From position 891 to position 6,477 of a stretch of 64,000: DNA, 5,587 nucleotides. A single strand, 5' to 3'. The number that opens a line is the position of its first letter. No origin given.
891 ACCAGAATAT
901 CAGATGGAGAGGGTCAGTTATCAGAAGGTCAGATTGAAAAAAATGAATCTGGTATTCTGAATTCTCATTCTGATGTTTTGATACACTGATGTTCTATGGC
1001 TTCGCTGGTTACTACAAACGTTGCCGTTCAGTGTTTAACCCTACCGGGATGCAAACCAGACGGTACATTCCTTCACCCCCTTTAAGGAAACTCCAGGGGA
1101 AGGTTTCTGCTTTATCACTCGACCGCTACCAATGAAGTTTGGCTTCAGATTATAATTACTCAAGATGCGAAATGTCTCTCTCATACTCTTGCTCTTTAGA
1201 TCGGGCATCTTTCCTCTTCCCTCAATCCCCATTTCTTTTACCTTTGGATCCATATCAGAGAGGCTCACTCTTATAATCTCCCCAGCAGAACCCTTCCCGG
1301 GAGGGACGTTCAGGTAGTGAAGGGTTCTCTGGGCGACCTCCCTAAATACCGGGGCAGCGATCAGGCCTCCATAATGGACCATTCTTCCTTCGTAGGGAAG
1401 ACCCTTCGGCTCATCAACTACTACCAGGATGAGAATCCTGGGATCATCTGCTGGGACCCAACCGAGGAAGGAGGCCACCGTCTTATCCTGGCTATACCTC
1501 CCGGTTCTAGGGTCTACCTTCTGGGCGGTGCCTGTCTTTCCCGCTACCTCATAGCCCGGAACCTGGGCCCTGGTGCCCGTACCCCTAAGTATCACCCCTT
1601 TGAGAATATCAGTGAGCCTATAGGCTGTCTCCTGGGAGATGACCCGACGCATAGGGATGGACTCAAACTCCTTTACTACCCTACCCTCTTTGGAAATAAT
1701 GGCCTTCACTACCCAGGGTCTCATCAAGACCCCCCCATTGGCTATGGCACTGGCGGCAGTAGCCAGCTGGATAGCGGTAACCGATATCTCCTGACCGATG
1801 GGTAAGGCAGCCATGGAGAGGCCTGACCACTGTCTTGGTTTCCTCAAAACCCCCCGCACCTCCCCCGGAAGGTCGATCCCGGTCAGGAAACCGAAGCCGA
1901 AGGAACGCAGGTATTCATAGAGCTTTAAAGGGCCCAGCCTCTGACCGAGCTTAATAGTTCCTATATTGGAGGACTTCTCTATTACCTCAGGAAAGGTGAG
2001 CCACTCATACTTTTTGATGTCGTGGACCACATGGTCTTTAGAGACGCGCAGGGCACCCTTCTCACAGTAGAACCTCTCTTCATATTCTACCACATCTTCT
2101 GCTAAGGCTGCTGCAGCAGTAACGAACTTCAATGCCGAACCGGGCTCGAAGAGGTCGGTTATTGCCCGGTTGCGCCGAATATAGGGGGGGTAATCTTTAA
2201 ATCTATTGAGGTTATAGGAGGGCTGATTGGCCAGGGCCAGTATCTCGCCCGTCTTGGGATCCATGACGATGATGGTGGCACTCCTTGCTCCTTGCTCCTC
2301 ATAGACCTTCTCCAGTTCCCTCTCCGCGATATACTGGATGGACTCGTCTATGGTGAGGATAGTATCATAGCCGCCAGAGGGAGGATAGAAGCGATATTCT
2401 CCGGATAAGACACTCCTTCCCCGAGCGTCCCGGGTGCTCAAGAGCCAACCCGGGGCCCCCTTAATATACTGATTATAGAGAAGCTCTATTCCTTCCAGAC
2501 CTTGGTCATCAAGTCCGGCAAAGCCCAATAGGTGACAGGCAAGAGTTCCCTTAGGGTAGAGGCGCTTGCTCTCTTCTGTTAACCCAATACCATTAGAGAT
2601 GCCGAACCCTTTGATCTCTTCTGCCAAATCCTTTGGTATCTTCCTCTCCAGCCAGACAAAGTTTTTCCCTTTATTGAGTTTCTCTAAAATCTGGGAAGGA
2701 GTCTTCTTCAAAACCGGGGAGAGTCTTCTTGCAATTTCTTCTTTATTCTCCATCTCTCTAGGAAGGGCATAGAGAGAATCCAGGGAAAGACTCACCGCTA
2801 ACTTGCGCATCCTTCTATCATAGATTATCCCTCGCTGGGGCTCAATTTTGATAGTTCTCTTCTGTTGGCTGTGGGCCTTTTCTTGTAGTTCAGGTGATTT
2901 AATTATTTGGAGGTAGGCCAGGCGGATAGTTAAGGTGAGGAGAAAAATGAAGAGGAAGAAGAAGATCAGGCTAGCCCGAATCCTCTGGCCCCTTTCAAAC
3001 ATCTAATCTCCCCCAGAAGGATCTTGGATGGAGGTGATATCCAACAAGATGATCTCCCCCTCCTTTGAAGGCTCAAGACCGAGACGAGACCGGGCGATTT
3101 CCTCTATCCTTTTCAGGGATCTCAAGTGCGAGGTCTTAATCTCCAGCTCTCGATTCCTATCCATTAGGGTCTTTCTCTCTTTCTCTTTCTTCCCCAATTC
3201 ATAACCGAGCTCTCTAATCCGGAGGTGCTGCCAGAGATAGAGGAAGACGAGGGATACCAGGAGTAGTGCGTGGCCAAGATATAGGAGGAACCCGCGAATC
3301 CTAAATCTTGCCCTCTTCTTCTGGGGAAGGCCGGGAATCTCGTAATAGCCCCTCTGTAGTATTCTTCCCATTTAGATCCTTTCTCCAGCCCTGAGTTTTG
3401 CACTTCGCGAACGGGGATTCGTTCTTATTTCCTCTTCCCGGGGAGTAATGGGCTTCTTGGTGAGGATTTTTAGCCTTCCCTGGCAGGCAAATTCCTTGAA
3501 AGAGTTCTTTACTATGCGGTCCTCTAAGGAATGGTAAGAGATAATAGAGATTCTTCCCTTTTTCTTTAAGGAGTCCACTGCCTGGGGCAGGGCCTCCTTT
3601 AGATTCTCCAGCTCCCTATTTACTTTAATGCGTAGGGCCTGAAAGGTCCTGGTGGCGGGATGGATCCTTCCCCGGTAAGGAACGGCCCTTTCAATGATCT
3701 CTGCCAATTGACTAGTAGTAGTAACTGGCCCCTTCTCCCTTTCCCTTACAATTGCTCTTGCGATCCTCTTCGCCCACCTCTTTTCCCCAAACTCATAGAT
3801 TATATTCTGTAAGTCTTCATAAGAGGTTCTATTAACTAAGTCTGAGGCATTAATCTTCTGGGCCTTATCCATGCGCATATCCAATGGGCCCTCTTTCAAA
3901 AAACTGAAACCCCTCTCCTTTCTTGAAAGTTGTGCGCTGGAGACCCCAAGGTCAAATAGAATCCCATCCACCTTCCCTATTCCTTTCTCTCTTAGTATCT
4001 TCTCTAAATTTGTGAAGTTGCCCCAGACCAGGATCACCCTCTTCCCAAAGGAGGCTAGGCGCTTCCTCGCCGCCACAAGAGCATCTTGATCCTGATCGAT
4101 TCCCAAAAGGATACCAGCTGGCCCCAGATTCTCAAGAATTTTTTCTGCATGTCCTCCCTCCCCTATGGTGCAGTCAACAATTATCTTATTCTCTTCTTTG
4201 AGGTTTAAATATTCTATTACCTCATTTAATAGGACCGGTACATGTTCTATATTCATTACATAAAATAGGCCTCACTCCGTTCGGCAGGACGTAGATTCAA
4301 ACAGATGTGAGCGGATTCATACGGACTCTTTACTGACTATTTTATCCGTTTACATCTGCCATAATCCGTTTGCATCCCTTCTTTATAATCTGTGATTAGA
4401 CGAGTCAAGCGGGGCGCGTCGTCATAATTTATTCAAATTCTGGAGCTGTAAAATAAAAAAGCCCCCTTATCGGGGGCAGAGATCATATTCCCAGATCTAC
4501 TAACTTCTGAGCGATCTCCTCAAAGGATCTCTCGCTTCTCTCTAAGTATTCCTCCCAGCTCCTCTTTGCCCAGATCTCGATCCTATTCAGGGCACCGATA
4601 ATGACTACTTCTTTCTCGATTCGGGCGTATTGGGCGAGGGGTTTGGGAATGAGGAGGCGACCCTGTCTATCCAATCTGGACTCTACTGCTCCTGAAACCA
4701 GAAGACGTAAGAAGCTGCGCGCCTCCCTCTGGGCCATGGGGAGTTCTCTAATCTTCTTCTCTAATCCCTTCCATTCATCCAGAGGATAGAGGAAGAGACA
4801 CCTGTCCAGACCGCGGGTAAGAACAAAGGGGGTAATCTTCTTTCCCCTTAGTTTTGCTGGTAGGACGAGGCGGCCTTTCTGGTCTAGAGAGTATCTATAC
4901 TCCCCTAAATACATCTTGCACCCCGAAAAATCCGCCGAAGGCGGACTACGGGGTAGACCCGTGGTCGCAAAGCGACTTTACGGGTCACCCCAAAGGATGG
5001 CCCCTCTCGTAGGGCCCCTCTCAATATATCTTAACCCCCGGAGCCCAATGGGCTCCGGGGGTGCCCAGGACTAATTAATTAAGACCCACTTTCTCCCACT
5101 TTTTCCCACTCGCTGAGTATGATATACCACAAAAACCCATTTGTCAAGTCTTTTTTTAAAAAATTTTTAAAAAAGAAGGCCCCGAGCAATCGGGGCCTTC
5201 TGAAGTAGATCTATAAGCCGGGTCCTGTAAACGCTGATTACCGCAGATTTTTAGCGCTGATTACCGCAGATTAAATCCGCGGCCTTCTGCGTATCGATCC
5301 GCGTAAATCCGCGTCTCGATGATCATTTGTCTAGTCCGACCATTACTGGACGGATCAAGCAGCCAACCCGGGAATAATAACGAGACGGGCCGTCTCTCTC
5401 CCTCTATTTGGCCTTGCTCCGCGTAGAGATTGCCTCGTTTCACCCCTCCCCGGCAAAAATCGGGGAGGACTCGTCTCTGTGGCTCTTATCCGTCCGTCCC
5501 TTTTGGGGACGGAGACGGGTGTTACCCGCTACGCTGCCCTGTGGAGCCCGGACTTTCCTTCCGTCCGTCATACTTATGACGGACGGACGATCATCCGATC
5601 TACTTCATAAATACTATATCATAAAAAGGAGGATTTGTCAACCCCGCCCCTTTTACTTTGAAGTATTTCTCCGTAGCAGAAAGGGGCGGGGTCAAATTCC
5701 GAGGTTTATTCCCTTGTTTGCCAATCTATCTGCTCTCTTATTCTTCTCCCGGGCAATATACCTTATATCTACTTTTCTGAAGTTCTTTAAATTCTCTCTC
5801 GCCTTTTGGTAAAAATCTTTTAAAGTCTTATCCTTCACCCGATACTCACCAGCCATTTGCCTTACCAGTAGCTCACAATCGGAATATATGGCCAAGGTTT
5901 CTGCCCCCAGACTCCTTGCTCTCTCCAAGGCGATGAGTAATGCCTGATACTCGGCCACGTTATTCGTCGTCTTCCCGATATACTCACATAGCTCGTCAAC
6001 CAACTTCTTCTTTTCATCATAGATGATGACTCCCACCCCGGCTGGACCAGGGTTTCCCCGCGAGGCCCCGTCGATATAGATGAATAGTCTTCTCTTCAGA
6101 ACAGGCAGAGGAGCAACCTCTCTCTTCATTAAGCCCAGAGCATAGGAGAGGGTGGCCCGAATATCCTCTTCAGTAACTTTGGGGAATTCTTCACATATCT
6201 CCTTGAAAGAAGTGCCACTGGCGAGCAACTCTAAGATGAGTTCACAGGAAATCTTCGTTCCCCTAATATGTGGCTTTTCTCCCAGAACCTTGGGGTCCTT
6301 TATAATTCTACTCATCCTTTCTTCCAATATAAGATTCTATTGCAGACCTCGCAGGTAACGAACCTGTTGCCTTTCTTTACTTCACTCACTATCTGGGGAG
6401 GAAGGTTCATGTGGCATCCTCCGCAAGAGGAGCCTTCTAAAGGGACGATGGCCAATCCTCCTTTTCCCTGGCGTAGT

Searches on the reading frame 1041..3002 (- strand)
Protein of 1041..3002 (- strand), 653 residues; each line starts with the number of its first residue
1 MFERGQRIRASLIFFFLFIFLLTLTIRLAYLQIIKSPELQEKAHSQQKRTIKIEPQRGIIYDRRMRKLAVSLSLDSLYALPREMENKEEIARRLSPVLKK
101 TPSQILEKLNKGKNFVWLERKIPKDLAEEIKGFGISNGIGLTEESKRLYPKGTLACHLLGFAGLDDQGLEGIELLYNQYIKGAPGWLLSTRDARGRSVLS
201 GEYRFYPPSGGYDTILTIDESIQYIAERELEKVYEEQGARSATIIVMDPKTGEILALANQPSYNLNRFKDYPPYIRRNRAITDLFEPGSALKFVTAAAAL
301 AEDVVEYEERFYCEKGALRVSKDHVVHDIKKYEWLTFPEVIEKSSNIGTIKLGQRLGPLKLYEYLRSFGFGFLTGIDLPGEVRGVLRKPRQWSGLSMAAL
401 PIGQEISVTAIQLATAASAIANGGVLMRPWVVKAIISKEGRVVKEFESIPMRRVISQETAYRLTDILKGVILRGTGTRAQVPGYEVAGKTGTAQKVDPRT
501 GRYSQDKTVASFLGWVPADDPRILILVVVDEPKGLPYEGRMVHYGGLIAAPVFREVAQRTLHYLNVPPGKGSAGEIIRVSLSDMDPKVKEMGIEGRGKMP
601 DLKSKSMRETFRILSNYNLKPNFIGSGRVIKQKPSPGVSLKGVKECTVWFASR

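Call 29: search_protein_families(library=pfam, proteins=[window:1041-3002:-], max_evalue=0.0001)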
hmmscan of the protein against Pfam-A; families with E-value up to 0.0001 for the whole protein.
window:1041-3002:- (653 aa): 3 families
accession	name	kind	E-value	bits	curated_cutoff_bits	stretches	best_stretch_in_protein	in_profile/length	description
PF00905.27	Transpeptidase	-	5.6e-78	262.6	22.1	1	243-557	2-298/299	Penicillin binding protein transpeptidase domain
PF03717.20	PBP_dimer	-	1.2e-15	58.8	24.4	1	53-198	2-176/180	Penicillin-binding Protein dimerisation domain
PF03793.24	PASTA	-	9.7e-08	32.3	23.2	1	598-641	2-53/64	PASTA domain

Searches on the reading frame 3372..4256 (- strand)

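Call 29: search_protein_families(library=pfam, proteins=[window:3372-4256:-], max_evalue=0.0001)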
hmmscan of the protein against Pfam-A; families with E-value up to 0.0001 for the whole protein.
window:3372-4256:- (294 aa): 1 family
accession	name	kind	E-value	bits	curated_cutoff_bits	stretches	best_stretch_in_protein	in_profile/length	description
PF01795.25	Methyltransf_5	-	9.7e-115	383.7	27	1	2-293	1-308/309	MraW methylase family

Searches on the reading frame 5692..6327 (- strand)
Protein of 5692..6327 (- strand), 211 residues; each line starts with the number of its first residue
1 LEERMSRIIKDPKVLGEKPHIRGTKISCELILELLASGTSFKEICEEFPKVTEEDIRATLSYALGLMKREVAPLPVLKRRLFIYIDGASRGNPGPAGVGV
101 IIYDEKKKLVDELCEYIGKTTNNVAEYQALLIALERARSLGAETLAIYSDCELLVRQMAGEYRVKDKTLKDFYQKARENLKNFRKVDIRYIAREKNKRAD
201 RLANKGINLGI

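Call 29: search_protein_families(library=pfam, proteins=[window:5692-6327:-], max_evalue=0.0001)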
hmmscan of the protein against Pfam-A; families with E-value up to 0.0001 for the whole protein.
window:5692-6327:- (211 aa): 3 families
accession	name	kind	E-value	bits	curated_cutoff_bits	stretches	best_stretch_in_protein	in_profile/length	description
PF13456.12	RVT_3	-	4.5e-25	88.4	21.6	1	86-205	3-122/123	Reverse transcriptase-like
PF04255.20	DUF433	-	1.4e-19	70.1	23.6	1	8-63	1-56/56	Protein of unknown function (DUF433)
PF00075.30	RNase_H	-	6.4e-14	52.8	25.8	1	80-207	3-140/141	RNase H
